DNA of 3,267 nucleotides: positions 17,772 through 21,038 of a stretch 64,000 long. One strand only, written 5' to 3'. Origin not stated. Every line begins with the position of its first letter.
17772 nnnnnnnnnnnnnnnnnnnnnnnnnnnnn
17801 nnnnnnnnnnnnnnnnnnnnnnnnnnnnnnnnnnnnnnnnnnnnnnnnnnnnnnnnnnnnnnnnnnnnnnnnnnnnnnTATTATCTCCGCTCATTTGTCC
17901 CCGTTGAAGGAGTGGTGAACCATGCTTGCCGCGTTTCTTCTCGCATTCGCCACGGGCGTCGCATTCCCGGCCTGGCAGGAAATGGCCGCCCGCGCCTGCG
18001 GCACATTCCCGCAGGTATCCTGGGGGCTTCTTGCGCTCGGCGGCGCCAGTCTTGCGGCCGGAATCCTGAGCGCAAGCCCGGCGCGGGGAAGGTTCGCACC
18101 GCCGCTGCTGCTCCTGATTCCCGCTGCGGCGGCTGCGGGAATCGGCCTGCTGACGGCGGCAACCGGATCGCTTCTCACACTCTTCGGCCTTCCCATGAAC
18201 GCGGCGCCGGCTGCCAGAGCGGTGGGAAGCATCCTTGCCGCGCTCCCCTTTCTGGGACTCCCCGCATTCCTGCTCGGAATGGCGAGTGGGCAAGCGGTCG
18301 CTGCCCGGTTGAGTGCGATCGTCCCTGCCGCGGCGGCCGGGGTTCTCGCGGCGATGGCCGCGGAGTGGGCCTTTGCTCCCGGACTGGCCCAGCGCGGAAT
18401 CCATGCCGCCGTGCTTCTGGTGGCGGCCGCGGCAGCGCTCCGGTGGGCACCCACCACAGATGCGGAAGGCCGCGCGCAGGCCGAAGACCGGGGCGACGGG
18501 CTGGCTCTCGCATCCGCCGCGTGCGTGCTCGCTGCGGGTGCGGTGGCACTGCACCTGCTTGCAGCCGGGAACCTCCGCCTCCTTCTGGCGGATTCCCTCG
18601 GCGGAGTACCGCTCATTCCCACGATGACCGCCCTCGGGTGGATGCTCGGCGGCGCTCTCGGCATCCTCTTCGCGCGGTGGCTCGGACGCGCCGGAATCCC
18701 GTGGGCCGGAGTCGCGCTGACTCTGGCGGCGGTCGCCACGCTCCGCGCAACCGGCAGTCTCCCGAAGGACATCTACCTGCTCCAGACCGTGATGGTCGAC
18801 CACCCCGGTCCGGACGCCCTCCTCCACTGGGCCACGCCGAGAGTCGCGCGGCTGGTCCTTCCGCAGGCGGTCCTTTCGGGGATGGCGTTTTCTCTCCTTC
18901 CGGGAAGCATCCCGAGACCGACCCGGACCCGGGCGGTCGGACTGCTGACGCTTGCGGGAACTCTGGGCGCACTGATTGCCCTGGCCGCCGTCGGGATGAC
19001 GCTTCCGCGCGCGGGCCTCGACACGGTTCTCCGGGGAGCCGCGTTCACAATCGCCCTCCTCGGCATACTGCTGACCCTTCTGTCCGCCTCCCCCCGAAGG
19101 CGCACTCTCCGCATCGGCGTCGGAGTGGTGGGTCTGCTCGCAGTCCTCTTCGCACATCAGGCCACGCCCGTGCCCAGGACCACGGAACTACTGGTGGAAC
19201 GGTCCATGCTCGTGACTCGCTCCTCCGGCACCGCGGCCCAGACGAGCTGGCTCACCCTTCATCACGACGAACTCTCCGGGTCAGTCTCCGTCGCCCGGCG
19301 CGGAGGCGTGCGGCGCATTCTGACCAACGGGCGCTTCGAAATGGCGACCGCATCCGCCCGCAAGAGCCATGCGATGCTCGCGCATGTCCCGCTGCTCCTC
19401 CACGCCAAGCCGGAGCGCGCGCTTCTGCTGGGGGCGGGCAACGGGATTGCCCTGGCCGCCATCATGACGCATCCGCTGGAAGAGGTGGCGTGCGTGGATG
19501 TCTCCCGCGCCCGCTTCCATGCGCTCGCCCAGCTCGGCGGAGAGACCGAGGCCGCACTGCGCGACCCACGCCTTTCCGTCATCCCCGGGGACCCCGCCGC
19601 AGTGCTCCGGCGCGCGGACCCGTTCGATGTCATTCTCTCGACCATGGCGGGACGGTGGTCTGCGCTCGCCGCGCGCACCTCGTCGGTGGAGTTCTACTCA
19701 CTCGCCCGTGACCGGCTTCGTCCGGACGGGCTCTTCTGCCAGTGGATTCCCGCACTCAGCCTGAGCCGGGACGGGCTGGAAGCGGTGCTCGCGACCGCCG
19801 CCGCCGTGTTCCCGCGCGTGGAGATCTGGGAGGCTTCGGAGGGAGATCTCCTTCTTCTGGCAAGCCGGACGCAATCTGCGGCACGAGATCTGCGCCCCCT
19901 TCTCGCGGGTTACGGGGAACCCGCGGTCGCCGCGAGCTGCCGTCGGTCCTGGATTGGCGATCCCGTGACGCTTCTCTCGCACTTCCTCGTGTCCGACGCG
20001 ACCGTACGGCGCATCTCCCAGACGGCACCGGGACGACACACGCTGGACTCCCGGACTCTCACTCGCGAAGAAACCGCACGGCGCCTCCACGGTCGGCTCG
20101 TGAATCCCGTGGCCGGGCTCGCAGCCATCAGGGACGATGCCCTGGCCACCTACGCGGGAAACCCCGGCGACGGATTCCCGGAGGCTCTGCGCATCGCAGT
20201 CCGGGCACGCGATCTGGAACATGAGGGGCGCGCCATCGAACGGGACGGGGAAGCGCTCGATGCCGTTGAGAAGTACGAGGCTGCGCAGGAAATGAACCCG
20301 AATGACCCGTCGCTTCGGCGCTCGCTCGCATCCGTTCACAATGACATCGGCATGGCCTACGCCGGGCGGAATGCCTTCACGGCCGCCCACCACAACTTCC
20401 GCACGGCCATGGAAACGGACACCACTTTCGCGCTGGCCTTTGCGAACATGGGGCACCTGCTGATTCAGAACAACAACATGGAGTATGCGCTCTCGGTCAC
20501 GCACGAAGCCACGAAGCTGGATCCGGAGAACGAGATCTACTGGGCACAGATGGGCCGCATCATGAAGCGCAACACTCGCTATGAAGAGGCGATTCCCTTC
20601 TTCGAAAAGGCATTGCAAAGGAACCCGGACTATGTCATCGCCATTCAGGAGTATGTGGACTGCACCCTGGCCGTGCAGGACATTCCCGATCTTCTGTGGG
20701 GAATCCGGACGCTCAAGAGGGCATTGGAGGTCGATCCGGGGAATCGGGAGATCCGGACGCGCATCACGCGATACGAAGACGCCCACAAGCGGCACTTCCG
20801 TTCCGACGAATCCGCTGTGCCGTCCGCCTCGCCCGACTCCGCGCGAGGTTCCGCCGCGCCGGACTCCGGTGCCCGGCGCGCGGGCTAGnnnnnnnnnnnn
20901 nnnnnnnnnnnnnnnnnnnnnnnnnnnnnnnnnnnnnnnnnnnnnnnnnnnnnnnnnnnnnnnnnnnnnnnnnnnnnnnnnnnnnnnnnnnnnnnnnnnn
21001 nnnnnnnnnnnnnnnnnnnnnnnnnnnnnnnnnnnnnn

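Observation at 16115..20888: Two bacterial TMTC-like proteins (GT-C PMT_2 domain + C-terminal TPR) and a polytopic spermidine-synthase-like+TPR protein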

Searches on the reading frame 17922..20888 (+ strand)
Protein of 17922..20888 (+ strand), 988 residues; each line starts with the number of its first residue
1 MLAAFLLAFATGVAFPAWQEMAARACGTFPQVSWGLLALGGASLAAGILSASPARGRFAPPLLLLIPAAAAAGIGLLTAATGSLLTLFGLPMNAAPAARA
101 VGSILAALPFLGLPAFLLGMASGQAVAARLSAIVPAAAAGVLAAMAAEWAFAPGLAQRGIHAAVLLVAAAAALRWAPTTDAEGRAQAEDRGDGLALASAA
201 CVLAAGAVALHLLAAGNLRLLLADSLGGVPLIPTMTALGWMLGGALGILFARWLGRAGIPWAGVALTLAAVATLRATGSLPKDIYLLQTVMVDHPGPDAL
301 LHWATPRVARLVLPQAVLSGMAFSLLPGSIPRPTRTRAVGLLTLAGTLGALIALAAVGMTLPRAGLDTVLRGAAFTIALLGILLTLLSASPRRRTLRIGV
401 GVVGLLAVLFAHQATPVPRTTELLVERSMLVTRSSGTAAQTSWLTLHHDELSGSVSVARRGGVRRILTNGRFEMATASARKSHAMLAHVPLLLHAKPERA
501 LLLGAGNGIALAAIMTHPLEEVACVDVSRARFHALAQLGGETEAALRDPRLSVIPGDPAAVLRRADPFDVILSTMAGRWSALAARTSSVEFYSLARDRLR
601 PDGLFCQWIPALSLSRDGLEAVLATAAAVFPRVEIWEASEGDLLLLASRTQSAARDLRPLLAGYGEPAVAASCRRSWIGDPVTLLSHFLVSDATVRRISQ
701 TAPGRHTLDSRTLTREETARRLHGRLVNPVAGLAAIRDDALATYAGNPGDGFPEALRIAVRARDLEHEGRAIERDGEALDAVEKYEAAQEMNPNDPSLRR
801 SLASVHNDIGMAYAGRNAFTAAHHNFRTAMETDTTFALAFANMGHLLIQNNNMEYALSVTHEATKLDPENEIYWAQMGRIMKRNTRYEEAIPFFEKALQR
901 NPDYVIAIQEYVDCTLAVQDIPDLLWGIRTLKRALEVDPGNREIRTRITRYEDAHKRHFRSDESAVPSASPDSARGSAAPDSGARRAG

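Call 6: search_protein_families(library=pfam, proteins=[window:17922-20888:+], max_evalue=0.01)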
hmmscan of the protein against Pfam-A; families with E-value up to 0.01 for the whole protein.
window:17922-20888:+ (988 aa): 12 families
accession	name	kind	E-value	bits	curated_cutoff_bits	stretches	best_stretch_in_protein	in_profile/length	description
PF07719.23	TPR_2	-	2.6e-14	52.5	27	1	873-904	3-34/34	Tetratricopeptide repeat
PF14559.12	TPR_19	-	1.6e-12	48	25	1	886-920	6-40/68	Tetratricopeptide repeat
PF01564.23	Spermine_synth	-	2.5e-12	47.2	22.9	1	483-634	5-157/186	Spermine/spermidine synthase domain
PF00515.34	TPR_1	-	2e-11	43.7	27.8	1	886-904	16-34/34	Tetratricopeptide repeat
PF23914.1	TPR_CcmH_CycH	-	5.4e-08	33.3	42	1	867-943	46-122/158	Cytochrome c-type biogenesis protein H TPR domain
PF13414.12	TPR_11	-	1.1e-07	31.9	26.8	0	780-806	12-38/42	TPR repeat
PF13431.12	TPR_17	-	1.4e-07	31.6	24.4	0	863-891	5-33/34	Tetratricopeptide repeat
PF13181.12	TPR_8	-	6.4e-07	29.5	25.7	1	873-904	3-34/34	Tetratricopeptide repeat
PF13428.12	TPR_14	-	7.3e-05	23.5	23.5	0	874-913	4-43/44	Tetratricopeptide repeat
PF13424.12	TPR_12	-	0.00013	22.5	30.1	0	876-900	8-32/77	Tetratricopeptide repeat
PF13176.12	TPR_7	-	0.0011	19.4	27.9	0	875-899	3-27/36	Tetratricopeptide repeat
PF25063.1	ARM_TT21_C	-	0.0033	17.8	35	0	830-899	88-157/209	Tetratricopeptide repeat protein 21 C-terminal ARM domain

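Call 7: search_protein_families(library=ncbifam, proteins=[window:17922-20888:+], max_evalue=0.01)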
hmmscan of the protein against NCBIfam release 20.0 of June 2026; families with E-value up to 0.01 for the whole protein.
window:17922-20888:+ (988 aa): 14 families
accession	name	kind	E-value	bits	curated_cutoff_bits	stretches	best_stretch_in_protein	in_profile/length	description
NF002956.0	PRK03612.1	equivalog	3.6e-17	62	472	1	222-605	43-413/522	polyamine aminopropyltransferase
TIGR00417.1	speE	equivalog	3.6e-13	49.4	249.55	1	483-636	59-213/271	spermidine synthase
NF002010.0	PRK00811.1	equivalog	9.1e-13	48.1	260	1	469-636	51-220/287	polyamine aminopropyltransferase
TIGR02917.1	PEP_TPR_lipo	equivalog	2.4e-11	42.3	312.2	1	776-952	513-679/899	XrtA/PEP-CTERM system TPR-repeat protein PrsT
TIGR02521.1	type_IV_pilW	equivalog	3.5e-11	43.1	154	1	791-945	19-172/234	type IV pilus biogenesis/stability protein PilW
NF040959.1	MamA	equivalog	5e-09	35.9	200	1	842-958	76-189/204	magnetosome protein MamA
NF037959.1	MFS_SpdSyn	subfamily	3.3e-06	26.1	40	1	239-639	36-415/480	fused MFS/spermidine synthase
NF008757.0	PRK11788.1-5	equivalog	0.0001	21.6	363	0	846-925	189-269/388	lipopolysaccharide assembly protein LapB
NF047371.1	FlcA_CTERM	equivalog_domain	0.0001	20.9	300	1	767-899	404-535/646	periplasmic flagellar collar protein FlcA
TIGR02552.1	LcrH_SycD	equivalog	0.00011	22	104.8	1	843-946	24-127/136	SycD/LcrH family type III secretion system chaperone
NF002725.1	PRK02603.1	equivalog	0.00096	19.2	143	0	768-849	41-118/173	photosystem I assembly protein Ycf3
NF033758.1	gliding_GltE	equivalog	0.0014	17.7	225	1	775-923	133-274/411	adventurous gliding motility TPR repeat lipoprotein GltE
NF033762.1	social_mot_Tgl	equivalog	0.0019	17.6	225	0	800-899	28-128/252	social motility TPR repeat lipoprotein Tgl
NF053779.1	BT3442_fam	equivalog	0.0081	14.9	940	0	769-914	109-269/563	BT3442 family protein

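Call 12: search_solved_structures(query=window:17922-20888:+, max_evalue=0.01)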
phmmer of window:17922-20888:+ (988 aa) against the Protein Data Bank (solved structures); distinct sequences matched with E-value up to 0.01: 101 (the best 60 are shown).
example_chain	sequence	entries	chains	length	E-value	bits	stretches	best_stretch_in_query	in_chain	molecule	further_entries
9qhb_A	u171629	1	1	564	2.9e-48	167.8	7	769-906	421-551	Engineered tetratricopeptide repeat protein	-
8bu0_A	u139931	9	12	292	1.9e-25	92.4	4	807-902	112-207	Consensus tetratricopeptide repeat protein | Crystal structure of an 8-repeat consensus TPR superhelix with Zinc. | Monomer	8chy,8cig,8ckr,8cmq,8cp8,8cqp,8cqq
9qhc_A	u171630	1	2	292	1.2e-19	73.2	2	768-903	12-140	Engineered tetratricopeptide repeat protein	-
7yeh_B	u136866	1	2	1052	5.2e-17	64.4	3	776-939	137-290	UDP-N-acetylglucosamine--peptide N-acetylglucosaminyltransferase 110 kDa subunit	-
7yea_A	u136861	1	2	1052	5.6e-17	64.3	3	776-940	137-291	UDP-N-acetylglucosamine--peptide N-acetylglucosaminyltransferase 110 kDa subunit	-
7ntf_A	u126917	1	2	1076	1.1e-16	63.4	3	775-940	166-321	Isoform 1 of UDP-N-acetylglucosamine--peptide N-acetylglucosaminyltransferase 110 kDa subu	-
1w3b_A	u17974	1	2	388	1.2e-14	56.6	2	776-940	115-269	UDP-N-ACETYLGLUCOSAMINE--PEPTIDE N-ACETYLGLUCOSAMINYLTRANSFERASE 110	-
6eou_A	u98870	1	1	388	1.2e-13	53.3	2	775-939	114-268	UDP-N-acetylglucosamine--peptide N-acetylglucosaminyltransferase 110 kDa subunit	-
1inl_A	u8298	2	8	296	5.8e-12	47.7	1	482-606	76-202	Spermidine synthase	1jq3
9gzg_A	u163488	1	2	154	3.7e-11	45.1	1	765-907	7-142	Engineered CTPR protein with glutamic acids for conductivity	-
7y4i_A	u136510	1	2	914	7.2e-11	44.1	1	750-910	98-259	Probable UDP-N-acetylglucosamine--peptide N-acetylglucosaminyltransferase SPINDLY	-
8dtf_A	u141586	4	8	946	8.2e-11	43.9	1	750-910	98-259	Probable UDP-N-acetylglucosamine--peptide N-acetylglucosaminyltransferase SPINDLY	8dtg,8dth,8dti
7obi_A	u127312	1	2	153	9.1e-11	43.8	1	764-908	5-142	CTPR-rv4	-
2fo7_A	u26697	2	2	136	3.6e-10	41.8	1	769-902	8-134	SYNTHETIC CONSENSUS TPR PROTEIN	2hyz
8ch0_A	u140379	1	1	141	3.7e-10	41.8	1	769-902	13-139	Consensus tetratricopeptide repeat protein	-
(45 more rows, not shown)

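Call 52: predict_structure(alignment_id=A2)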
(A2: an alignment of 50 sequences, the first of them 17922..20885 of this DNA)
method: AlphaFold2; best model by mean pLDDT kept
length: 988 residues; sequences in the alignment: 50
mean_pLDDT: 78.8   pTM: 0.81
mean pLDDT of the five models: 78.8, 75.6, 74.5, 72.4, 72.1
residues with pLDDT >= 90: 262; 70-90: 497; 50-70: 160; < 50: 69
segments of 3 or more residues with pLDDT < 50: 179-184, 432-438, 769-794, 964-970, 972-988
pLDDT, mean of each block of 10 residues (from residue 1): 69 69 73 80 86 76 80 85 76 73 83 87 73 74 77 62 79 63 50 84 89 78 68 87 91 85 93 89 82 77 89 93 89 79 87 89 89 91 88 83 83 68 61 48 83 86 82 74 95 97 95 98 94 92 96 92 94 78 87 97 95 84 95 92 94 86 94 87 86 90 81 69 58 74 67 63 55 39 41 48 52 60 79 80 85 92 90 91 92 90 74 74 71 74 74 73 48 45 41
secondary structure, 60 per line:
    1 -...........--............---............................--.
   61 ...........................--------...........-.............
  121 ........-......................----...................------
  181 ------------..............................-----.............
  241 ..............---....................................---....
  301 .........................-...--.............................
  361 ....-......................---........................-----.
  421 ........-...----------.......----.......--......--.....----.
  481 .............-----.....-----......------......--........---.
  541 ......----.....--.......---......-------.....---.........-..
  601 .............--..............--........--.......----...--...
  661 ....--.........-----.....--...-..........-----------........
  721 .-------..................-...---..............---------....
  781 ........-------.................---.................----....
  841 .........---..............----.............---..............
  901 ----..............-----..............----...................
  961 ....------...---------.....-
elements in order (helices of 4 or more, strands of 3 or more residues): H2-12 H15-26 H30-57 H60-87 H96-106 H108-128 H130-151 H156-174 H193-222 H228-254 H258-293 H297-325 H332-364 H366-387 H391-414 H420-428 E443-449 E454-460 E463-468 E471-475 H480-493 E499-503 H509-514 E521-526 H529-536 H540-546 E551-555 H558-564 E568-573 H581-585 H589-597 E599-610 H616-629 E632-639 E642-648 H658-664 H667-675 H681-685 E688-690 H692-701 H713-721 H729-746 H754-767 H777-788 H796-812 H816-832 H837-849 H853-866 H871-883 H887-900 H905-918 H924-937 H942-964 H983-987

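Call 57: fold_search(model_id=the predicted structure, library=pdb)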
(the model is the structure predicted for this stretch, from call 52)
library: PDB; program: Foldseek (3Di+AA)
matches with E <= 10: 1841; with E <= 0.001: 182
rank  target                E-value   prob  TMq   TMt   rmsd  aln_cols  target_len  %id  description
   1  1uir_B                5.6e-09  1.00  0.22  0.65   5.0       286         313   18  Crystal Structure of Polyamine Aminopropyltransfease from Thermus thermophilus (released 2003-08-05)
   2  2o06_A                6.0e-09  1.00  0.22  0.69   4.1       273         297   17  Human spermidine synthase (released 2006-12-12)
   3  2o06_B                8.8e-09  1.00  0.22  0.71   4.1       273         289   17  Human spermidine synthase (released 2006-12-12)
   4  2o07_B                9.1e-09  1.00  0.22  0.72   4.1       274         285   16  Human spermidine synthase (released 2006-12-12)
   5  1uir_A                1.1e-08  1.00  0.22  0.65   5.1       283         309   19  Crystal Structure of Polyamine Aminopropyltransfease from Thermus thermophilus (released 2003-08-05)
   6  6qmm_A                1.2e-08  1.00  0.22  0.74   3.6       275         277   22  Crystal structure of Synecochoccus Spermidine Synthase in complex with putrescine, spermidine and MTA (released 2019-03-27)
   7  6o63_C                1.4e-08  1.00  0.21  0.68   5.8       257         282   19  Crystal Structure of Arabidopsis thaliana Spermidine Synthase isoform 1 (AtSPDS1) (released 2019-06-05)
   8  6qmm_B                1.8e-08  1.00  0.23  0.74   3.6       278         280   23  Crystal structure of Synecochoccus Spermidine Synthase in complex with putrescine, spermidine and MTA (released 2019-03-27)
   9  6o65_C                1.9e-08  1.00  0.20  0.64   4.6       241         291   20  Crystal Structure of Arabidopsis thaliana Spermidine Synthase isoform 1 (AtSPDS1) in complex with decarboxylated S-ade (released 2019-06-05)
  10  6o65_E                1.9e-08  1.00  0.20  0.65   5.0       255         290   19  Crystal Structure of Arabidopsis thaliana Spermidine Synthase isoform 1 (AtSPDS1) in complex with decarboxylated S-ade (released 2019-06-05)
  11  3rw9_A                2.0e-08  1.00  0.23  0.73   4.0       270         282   17  Crystal Structure of human Spermidine Synthase in Complex with decarboxylated S-adenosylhomocysteine (released 2011-09-21)
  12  6bq2_B                2.1e-08  1.00  0.22  0.68   4.8       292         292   17  Crystal structure of Medicago truncatula Thermospermine Synthase (MtTSPS) (released 2018-02-28)
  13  6o64_D                2.2e-08  1.00  0.20  0.67   7.7       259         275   17  Crystal Structure of Arabidopsis thaliana Spermidine Synthase isoform 2 (AtSPDS2) (released 2019-06-05)
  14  1xj5_A                2.4e-08  1.00  0.22  0.70   3.9       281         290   16  X-RAY STRUCTURE OF SPERMIDINE SYNTHASE FROM ARABIDOPSIS THALIANA GENE AT1G23820 (released 2004-10-05)
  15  1xj5_B                2.9e-08  1.00  0.20  0.66   2.5       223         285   19  X-RAY STRUCTURE OF SPERMIDINE SYNTHASE FROM ARABIDOPSIS THALIANA GENE AT1G23820 (released 2004-10-05)
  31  2zsu_D                4.1e-08  1.00  0.22  0.72   4.2       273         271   19  Crystal structure of spermidine synthase from Pyrococcus horikoshii OT3, P1 form (released 2008-10-21)
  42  2zsu_E                5.6e-08  1.00  0.21  0.68   4.3       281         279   20  Crystal structure of spermidine synthase from Pyrococcus horikoshii OT3, P1 form (released 2008-10-21)
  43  2zsu_F                5.8e-08  1.00  0.22  0.72   4.1       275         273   20  Crystal structure of spermidine synthase from Pyrococcus horikoshii OT3, P1 form (released 2008-10-21)
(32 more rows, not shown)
